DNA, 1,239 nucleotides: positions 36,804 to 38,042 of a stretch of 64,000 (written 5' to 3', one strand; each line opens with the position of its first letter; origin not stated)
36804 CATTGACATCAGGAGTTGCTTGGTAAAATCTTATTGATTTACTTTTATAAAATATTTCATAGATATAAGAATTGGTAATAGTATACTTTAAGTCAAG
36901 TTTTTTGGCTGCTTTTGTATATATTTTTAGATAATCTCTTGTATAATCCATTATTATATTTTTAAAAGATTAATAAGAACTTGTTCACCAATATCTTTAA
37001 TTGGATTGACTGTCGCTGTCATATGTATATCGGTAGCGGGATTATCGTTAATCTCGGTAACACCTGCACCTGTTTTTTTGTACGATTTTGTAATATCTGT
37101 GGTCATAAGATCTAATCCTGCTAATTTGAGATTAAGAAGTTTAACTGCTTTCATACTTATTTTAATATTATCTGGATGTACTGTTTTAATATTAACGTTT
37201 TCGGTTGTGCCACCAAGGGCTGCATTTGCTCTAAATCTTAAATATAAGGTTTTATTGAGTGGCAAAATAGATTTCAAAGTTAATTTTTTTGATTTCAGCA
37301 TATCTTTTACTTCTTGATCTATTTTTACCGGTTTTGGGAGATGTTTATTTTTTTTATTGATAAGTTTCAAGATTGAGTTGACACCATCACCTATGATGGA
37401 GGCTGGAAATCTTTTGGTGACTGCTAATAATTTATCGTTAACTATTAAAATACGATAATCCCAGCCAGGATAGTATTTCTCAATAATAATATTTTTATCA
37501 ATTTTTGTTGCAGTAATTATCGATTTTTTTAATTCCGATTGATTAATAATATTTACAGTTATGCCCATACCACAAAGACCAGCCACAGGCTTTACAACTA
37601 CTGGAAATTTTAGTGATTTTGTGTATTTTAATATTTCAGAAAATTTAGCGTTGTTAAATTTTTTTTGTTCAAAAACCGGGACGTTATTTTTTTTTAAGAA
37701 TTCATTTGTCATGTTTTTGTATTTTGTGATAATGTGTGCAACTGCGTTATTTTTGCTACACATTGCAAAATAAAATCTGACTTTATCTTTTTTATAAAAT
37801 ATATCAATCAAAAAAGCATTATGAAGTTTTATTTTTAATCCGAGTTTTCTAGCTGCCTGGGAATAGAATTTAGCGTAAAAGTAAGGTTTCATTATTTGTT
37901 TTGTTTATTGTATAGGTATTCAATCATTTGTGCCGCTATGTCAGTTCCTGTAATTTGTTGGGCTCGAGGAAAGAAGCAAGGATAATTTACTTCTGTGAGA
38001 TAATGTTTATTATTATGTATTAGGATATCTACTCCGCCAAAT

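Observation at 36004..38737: Three consecutive ATP-grasp ligases: RimK-like plus two cyanophycin-synthetase G-domain-like paralogs without M domains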

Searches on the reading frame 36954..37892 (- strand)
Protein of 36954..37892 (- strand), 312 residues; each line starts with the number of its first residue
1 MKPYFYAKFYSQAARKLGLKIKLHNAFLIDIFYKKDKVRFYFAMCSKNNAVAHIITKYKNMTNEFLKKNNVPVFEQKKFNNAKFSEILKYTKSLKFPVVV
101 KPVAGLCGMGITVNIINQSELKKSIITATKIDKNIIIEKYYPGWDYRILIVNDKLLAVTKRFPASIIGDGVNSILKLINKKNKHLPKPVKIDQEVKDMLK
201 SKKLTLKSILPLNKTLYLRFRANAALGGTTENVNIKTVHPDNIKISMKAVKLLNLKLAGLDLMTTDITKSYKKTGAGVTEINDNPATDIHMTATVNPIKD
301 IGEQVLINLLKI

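Call 3: search_protein_families(library=pfam, proteins=[window:36954-37892:-], max_evalue=0.01)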
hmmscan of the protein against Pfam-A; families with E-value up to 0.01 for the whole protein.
window:36954-37892:- (312 aa): 6 families
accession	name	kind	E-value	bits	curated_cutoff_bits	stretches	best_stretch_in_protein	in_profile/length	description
PF08443.16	RimK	-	2.2e-13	50.7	21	2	81-161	27-105/188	RimK-like ATP-grasp domain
PF07478.18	Dala_Dala_lig_C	-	1.2e-08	35.1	24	1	73-159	14-99/204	D-ala D-ala ligase C-terminus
PF02786.22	CPSase_L_D2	-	3.6e-06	27.1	19.8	1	60-144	3-92/211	Carbamoyl-phosphate synthase L chain, ATP binding domain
PF02955.21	GSH-S_ATP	-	1.6e-05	24.8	23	1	85-165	22-106/175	Prokaryotic glutathione synthetase, ATP-grasp domain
PF01071.24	GARS_A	-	0.00048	20.4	27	1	59-153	3-101/194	Phosphoribosylglycinamide synthetase, ATP-grasp (A) domain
PF14397.11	ATPgrasp_ST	-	0.0089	15.7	31.4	0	48-116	10-81/278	Sugar-transfer associated ATP-grasp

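Call 4: search_protein_families(library=ncbifam, proteins=[window:36954-37892:-], max_evalue=0.01)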
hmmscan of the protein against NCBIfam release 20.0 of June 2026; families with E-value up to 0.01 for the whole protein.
window:36954-37892:- (312 aa): 33 families (the best 25 are shown)
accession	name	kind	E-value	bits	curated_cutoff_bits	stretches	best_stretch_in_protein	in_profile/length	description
TIGR02068.2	cya_phycin_syn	equivalog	4.3e-62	210.3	850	1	21-309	176-470/862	cyanophycin synthetase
NF010623.0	PRK14016.1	subfamily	4.1e-61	207.2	877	1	21-309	177-471/871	cyanophycin synthetase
NF002688.0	PRK02471.1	equivalog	3.9e-38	131.3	425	1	43-310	474-752/756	bifunctional glutamate--cysteine ligase GshA/glutathione synthetase GshB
TIGR03103.1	trio_acet_GNAT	equivalog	5e-33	114.4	569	1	6-270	243-511/547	N-acetylglutaminylglutamine synthetase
TIGR01435.1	glu_cys_lig_rel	equivalog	5.3e-25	87.8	656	1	43-291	454-701/719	bifunctional glutamate--cysteine ligase/glutathione synthetase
TIGR00768.1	rimK_fam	subfamily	4.2e-15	55.8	143.4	2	58-161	87-193/276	RimK family alpha-L-glutamate ligase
NF002378.0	PRK01372.1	subfamily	2.4e-12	46.2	243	1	52-160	94-198/305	D-alanine--D-alanine ligase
TIGR02144.1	LysX_arch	equivalog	2.6e-12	46.4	275.6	2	48-164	77-196/281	lysine biosynthesis protein LysX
NF000091.3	D_ala_D_ser_VanG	exception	8.1e-10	38.1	495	1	55-205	132-281/344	D-alanine--D-serine ligase VanG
TIGR01205.1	D_ala_D_alaTIGR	subfamily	4e-09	35.9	245.65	1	50-163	98-214/318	D-alanine--D-alanine ligase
NF006406.0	PRK08654.1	equivalog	1.1e-07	30.8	739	1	60-140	117-202/499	acetyl-CoA carboxylase biotin carboxylase subunit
NF002527.0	PRK01966.1-3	equivalog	8.3e-07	28.5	310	1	52-148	112-208/332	D-alanine--D-alanine ligase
NF002528.0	PRK01966.1-4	subfamily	9.4e-07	28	262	1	55-152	138-240/366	D-alanine--D-alanine ligase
NF002526.0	PRK01966.1-2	equivalog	7.7e-06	25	449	1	63-150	145-231/362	D-alanine--D-alanine ligase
NF006287.0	PRK08463.1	equivalog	9.2e-06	24.7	775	1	54-128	108-184/479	acetyl-CoA carboxylase subunit A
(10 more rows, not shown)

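Call 5: search_solved_structures(query=window:36954-37892:-, max_evalue=0.001, show_alignments=2)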
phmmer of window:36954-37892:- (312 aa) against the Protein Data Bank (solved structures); distinct sequences matched with E-value up to 0.001: 12.
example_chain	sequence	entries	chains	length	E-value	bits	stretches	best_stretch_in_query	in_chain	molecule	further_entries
7lgm_A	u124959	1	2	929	5.1e-39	137.8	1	21-306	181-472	Cyanophycin synthase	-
7lgn_A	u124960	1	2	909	1.3e-38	136.4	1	22-306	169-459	Cyanophycin synthase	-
7ta5_A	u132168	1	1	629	3.7e-36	128.4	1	33-306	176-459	Glutathione synthase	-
7lg5_A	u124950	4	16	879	4.6e-33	118.3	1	95-301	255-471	Cyanophycin synthase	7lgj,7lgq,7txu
7txv_A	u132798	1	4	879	4.6e-33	118.3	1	95-301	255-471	Cyanophycin synthase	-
8fxh_A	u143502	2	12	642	1e-32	117.1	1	28-306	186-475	RimK domain-containing protein ATP-grasp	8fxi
7wac_A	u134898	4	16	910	1.6e-30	109.9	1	26-296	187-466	Cyanophycin synthase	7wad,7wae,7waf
3ln7_A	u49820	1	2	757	1.7e-21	80.3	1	44-294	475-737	Glutathione biosynthesis bifunctional protein gshAB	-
3ln6_A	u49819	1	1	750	5.7e-21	78.6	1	44-309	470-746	Glutathione biosynthesis bifunctional protein gshAB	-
4zqi_A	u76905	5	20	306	3.6e-05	26.7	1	75-169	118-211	D-alanine--D-alanine ligase | D-alanine-D-alanine ligase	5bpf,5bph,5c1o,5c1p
3v4z_A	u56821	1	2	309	3.7e-05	26.7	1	75-169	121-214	D-alanine--D-alanine ligase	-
3r23_A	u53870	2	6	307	0.00038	23.4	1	50-158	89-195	D-alanine--D-alanine ligase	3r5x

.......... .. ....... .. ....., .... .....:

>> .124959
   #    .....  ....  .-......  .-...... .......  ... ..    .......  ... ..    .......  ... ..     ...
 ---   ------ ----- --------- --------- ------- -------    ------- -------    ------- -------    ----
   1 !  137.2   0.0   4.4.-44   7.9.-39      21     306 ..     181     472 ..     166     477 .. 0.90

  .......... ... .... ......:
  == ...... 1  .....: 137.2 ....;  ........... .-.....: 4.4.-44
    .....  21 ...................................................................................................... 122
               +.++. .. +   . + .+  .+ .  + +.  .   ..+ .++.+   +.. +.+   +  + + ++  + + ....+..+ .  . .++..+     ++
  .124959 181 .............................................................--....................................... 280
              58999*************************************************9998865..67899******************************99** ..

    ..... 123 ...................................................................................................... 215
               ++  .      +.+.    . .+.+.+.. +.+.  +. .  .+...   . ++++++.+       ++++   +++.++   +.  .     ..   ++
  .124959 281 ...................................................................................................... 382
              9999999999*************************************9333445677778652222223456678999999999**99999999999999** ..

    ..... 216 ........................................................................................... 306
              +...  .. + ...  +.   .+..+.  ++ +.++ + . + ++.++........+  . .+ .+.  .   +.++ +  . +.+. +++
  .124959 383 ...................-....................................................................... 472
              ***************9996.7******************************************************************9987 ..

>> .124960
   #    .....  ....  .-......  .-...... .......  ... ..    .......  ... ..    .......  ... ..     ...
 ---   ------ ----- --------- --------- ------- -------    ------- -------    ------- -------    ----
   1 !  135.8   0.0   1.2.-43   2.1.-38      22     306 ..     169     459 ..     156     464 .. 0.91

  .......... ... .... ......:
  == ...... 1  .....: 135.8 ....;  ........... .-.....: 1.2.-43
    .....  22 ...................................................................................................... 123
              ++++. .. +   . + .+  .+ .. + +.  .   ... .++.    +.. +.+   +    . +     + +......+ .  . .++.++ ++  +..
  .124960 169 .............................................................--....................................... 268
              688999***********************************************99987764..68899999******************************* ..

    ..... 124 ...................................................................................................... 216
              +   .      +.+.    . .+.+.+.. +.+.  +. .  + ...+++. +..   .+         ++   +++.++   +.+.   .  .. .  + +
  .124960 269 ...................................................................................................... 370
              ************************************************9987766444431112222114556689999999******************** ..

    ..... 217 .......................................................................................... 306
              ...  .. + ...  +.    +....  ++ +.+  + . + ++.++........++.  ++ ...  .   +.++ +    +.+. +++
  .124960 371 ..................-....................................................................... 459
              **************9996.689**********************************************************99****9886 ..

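Call 8: find_homologous_proteins(query=window:36954-37892:-, max_evalue=0.00001)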
Query window:36954-37892:- (312 aa): 39 proteins with E <= 0.00001 among 2923 candidates.
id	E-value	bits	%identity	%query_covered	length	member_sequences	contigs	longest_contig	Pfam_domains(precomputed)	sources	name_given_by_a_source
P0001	1.2e-196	670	100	100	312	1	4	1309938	PF02786.23,PF08443.17,PF07478.19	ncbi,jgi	ncbi:MAG: hypothetical protein ACNFW9_01545 [Candidatus Kerfeldbacteria bacterium]|jgi:cyanophycin s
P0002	2.6e-159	547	81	100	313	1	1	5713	PF08443.17,PF07478.19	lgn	-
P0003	2.9e-145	501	73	100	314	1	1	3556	PF08443.17,PF07478.19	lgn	-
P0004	2.9e-140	485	74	99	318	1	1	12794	PF02955.22,PF08443.17,PF07478.19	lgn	-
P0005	1.4e-139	483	75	99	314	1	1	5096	PF02955.22,PF08443.17,PF07478.19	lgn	-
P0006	2.6e-138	478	72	99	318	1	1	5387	PF02955.22,PF08443.17,PF07478.19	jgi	-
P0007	1.5e-134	466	70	95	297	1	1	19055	PF02955.22,PF02786.23,PF08443.17,PF01071.25,PF07478.19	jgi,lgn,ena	-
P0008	1.1e-94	335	53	98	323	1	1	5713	PF02955.22,PF02786.23,PF08443.17,PF07478.19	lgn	-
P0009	1.3e-94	335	52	98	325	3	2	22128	PF02955.22,PF08443.17,PF07478.19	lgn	-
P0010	3.0e-94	334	52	98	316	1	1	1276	PF02955.22,PF08443.17,PF07478.19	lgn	-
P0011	1.8e-91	325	52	98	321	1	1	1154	PF02955.22,PF02786.23,PF08443.17,PF07478.19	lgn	-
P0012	8.4e-90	319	51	98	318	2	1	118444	PF02955.22,PF08443.17,PF07478.19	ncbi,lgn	-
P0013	1.6e-89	318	51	98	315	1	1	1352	PF02955.22,PF02786.23,PF08443.17,PF07478.19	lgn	-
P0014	3.4e-89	317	50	100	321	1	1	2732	PF08443.17,PF07478.19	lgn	-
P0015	5.4e-89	317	52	98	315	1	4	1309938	PF02955.22,PF02786.23,PF08443.17,PF07478.19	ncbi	ncbi:MAG: hypothetical protein ACNFW9_01540 [Candidatus Kerfeldbacteria bacterium]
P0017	6.6e-85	303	50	96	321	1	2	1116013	PF02955.22,PF14397.12,PF08443.17,PF07478.19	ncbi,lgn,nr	ncbi:MAG: hypothetical protein HZC01_00115 [Candidatus Kerfeldbacteria bacterium]|nr:hypothetical pr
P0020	1.5e-48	184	40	93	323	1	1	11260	PF02955.22,PF14397.12,PF08443.17,PF02655.20,PF07478.19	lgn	-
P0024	1.4e-29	122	34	99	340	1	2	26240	PF08443.17,PF07478.19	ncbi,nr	ncbi:MAG: cyanophycin synthetase [bacterium]|nr:cyanophycin synthetase [bacterium]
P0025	8.8e-29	119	34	90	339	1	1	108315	PF02786.23,PF08443.17,PF02655.20,PF07478.19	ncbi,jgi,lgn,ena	ncbi:MAG: cyanophycin synthetase [Patescibacteria group bacterium]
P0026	1.5e-26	112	31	93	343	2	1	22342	PF02786.23,PF08443.17,PF02655.20,PF07478.19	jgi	jgi:D-alanine-D-alanine ligase-like ATP-grasp enzyme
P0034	2.5e-21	95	31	89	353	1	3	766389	PF14397.12,PF08443.17,PF02655.20,PF07478.19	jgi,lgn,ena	-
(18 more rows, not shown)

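Call 9: find_encoding_contigs(protein=P0017, flank=8000, max_places=2)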
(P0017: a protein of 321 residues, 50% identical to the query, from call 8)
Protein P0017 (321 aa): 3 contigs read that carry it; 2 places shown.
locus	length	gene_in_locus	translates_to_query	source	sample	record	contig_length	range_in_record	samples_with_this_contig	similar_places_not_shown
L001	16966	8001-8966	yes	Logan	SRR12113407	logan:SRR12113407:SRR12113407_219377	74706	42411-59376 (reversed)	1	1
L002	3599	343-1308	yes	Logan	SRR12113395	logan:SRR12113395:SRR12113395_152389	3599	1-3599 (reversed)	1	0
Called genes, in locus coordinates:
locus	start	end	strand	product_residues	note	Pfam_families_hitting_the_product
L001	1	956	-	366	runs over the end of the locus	PF13439:Glyco_transf_4, PF00534:Glycos_transf_1, PF13692:Glyco_trans_1_4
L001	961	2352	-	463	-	PF13727:CoA_binding_3, PF02397:Bac_transf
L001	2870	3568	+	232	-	PF03009:GDPD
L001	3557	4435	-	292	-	PF02129:Peptidase_S15, PF00561:Abhydrolase_1, PF01738:DLH (faint), PF02230:Abhydrolase_2 (faint), PF12146:Hydrolase_4, PF12697:Abhydrolase_6, PF20434:BD-FAE (faint), PF00326:Peptidase_S9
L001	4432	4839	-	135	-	PF00075:RNase_H, PF13456:RVT_3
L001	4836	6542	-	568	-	PF01368:DHH, PF02272:DHHA1, PF17768:RecJ_OB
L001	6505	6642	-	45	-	-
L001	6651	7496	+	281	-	PF02655:ATP-grasp_3 (weak), PF08443:RimK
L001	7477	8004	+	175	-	PF13302:Acetyltransf_3, PF00583:Acetyltransf_1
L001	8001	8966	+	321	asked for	PF14397:ATPgrasp_ST (faint), PF08443:RimK (faint), PF07478:Dala_Dala_lig_C, PF02955:GSH-S_ATP (faint)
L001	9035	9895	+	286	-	PF03239:FTR1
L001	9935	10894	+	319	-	PF01207:Dus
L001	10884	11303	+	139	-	PF00293:NUDIX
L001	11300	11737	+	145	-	-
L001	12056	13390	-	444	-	PF16822:ALGX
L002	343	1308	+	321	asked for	PF14397:ATPgrasp_ST (faint), PF08443:RimK (faint), PF07478:Dala_Dala_lig_C, PF02955:GSH-S_ATP (faint)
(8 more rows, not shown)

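Call 10: find_encoding_contigs(protein=P0012, flank=8000, max_places=2)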
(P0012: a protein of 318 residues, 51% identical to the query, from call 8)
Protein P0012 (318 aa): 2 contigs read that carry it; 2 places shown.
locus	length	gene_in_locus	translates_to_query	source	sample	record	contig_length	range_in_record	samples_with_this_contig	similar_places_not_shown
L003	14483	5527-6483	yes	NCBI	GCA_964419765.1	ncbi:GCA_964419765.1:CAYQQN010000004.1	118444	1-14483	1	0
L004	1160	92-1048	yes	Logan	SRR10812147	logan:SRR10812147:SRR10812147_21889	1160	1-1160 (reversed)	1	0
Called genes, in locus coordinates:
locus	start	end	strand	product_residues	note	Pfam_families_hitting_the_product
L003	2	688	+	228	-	?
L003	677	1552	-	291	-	PF02129:Peptidase_S15 (weak), PF20434:BD-FAE (faint), PF00561:Abhydrolase_1, PF01738:DLH (faint), PF12146:Hydrolase_4, PF12697:Abhydrolase_6, PF00326:Peptidase_S9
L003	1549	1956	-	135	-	PF00075:RNase_H, PF13456:RVT_3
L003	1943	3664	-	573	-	PF01368:DHH, PF02272:DHHA1, PF17768:RecJ_OB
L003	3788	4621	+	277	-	PF02655:ATP-grasp_3 (weak), PF08443:RimK, PF02222:ATP-grasp (weak), PF02786:CPSase_L_D2 (faint), PF07478:Dala_Dala_lig_C (faint)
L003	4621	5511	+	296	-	PF08443:RimK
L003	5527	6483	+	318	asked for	PF08443:RimK (faint), PF02955:GSH-S_ATP (faint), PF07478:Dala_Dala_lig_C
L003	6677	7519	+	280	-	PF03239:FTR1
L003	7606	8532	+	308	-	PF01207:Dus, PF01180:DHO_dh (faint)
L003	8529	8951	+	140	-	PF00293:NUDIX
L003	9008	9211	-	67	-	-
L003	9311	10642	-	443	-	PF16822:ALGX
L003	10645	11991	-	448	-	PF03062:MBOAT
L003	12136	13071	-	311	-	PF00294:PfkB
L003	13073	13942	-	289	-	PF02775:TPP_enzyme_C, PF12367:PFO_beta_C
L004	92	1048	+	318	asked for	PF08443:RimK (faint), PF02955:GSH-S_ATP (faint), PF07478:Dala_Dala_lig_C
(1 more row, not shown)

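Call 11: find_encoding_contigs(protein=P0007, flank=8000, max_places=2)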
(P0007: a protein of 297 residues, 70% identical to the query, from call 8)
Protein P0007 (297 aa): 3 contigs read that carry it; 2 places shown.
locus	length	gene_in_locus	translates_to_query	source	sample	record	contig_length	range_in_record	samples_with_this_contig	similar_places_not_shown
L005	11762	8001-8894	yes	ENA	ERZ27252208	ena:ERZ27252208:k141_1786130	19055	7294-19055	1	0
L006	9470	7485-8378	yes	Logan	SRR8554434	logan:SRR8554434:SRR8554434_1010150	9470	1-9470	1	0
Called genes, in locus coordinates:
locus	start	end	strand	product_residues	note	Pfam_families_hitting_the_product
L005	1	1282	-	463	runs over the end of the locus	PF13727:CoA_binding_3, PF02397:Bac_transf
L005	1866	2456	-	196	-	-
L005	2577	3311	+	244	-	PF03009:GDPD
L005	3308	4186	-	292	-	PF02129:Peptidase_S15, PF20434:BD-FAE (faint), PF00561:Abhydrolase_1, PF01738:DLH (faint), PF12146:Hydrolase_4, PF12697:Abhydrolase_6, PF00326:Peptidase_S9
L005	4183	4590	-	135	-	PF00075:RNase_H, PF13456:RVT_3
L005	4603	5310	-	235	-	PF02585:PIG-L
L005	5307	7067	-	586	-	PF01368:DHH, PF02272:DHHA1, PF17768:RecJ_OB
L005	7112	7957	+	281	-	PF02222:ATP-grasp (weak), PF07478:Dala_Dala_lig_C (weak), PF08443:RimK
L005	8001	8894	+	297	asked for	PF01071:GARS_A (weak), PF02786:CPSase_L_D2 (weak), PF08443:RimK (faint), PF07478:Dala_Dala_lig_C, PF02955:GSH-S_ATP (faint)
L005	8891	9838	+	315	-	PF02786:CPSase_L_D2, PF08443:RimK (faint), PF07478:Dala_Dala_lig_C (weak), PF02955:GSH-S_ATP (faint)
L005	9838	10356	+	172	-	PF13302:Acetyltransf_3, PF00583:Acetyltransf_1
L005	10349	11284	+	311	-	PF01207:Dus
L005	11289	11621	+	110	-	-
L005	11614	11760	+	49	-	?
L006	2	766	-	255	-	?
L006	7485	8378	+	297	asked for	PF01071:GARS_A (weak), PF02786:CPSase_L_D2 (weak), PF08443:RimK (faint), PF07478:Dala_Dala_lig_C, PF02955:GSH-S_ATP (faint)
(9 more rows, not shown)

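Call 14: find_encoding_contigs(protein=P0020, flank=6000, max_places=2)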
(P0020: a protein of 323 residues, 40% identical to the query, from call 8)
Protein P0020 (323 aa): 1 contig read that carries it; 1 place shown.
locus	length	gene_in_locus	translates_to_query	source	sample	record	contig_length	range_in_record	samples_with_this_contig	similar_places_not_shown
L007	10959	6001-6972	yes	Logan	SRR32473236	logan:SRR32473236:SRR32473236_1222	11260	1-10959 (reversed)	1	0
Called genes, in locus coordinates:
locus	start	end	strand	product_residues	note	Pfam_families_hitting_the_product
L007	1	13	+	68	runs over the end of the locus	PF00584:SecE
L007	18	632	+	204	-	PF02357:NusG, PF00467:KOW (weak)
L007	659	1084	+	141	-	PF03946:Ribosomal_L11_N, PF00298:Ribosomal_L11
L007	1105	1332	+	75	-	-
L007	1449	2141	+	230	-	PF00687:Ribosomal_L1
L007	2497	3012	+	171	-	PF00466:Ribosomal_L10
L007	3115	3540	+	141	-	PF16320:Ribosomal_L12_N, PF00542:Ribosomal_L12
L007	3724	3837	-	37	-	-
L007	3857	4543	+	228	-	PF14402:7TM_transglut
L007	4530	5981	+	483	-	PF14397:ATPgrasp_ST, PF02655:ATP-grasp_3 (faint), PF08443:RimK (faint), PF05618:RimB-like (weak)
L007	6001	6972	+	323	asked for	PF14397:ATPgrasp_ST, PF02655:ATP-grasp_3, PF02955:GSH-S_ATP, PF07478:Dala_Dala_lig_C (weak), PF08443:RimK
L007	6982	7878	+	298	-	PF02655:ATP-grasp_3, PF08443:RimK, PF14398:ATPgrasp_YheCD (faint), PF02955:GSH-S_ATP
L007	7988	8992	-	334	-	PF00012:HSP70 (faint), PF06723:MreB_Mbl, PF14450:FtsA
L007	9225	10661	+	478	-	PF08308:PEGA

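Call 15: find_encoding_contigs(protein=P0025, flank=6000, max_places=2)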
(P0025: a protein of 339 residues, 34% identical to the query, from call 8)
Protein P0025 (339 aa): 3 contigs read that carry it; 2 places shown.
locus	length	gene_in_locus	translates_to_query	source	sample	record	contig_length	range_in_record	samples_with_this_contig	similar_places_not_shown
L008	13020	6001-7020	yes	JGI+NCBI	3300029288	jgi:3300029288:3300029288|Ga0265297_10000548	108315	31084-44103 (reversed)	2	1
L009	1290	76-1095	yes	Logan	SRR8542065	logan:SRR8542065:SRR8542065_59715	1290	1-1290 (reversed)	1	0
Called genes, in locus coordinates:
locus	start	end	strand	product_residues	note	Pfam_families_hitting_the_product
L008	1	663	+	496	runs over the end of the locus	-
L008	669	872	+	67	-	-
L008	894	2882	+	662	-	PF02629:CoA_binding, PF13380:CoA_binding_2, PF13607:Succ_CoA_lig, PF13549:ATP-grasp_5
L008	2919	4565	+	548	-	PF03023:MurJ, PF01943:Polysacc_synt, PF13440:Polysacc_synt_3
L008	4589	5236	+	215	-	PF02592:Vut_1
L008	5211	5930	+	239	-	PF01996:F420_ligase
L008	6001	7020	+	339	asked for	PF02655:ATP-grasp_3 (faint), PF02786:CPSase_L_D2 (faint), PF07478:Dala_Dala_lig_C (weak), PF08443:RimK (weak)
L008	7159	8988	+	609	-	PF00009:GTP_EFTU, PF01926:MMR_HSR1 (weak), PF03144:GTP_EFTU_D2 (weak), PF22042:EF-G_D2 (weak), PF16658:RF3_C (faint), PF00679:EFG_C, PF06421:LepA_C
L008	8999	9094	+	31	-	-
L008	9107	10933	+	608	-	PF01368:DHH, PF02272:DHHA1, PF17768:RecJ_OB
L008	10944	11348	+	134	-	PF00075:RNase_H, PF13456:RVT_3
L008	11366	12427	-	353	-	PF18895:T4SS_pilin (weak)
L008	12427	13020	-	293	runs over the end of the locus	PF02775:TPP_enzyme_C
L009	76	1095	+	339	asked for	PF02655:ATP-grasp_3 (faint), PF02786:CPSase_L_D2 (faint), PF07478:Dala_Dala_lig_C (weak), PF08443:RimK (weak)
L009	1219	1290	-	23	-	?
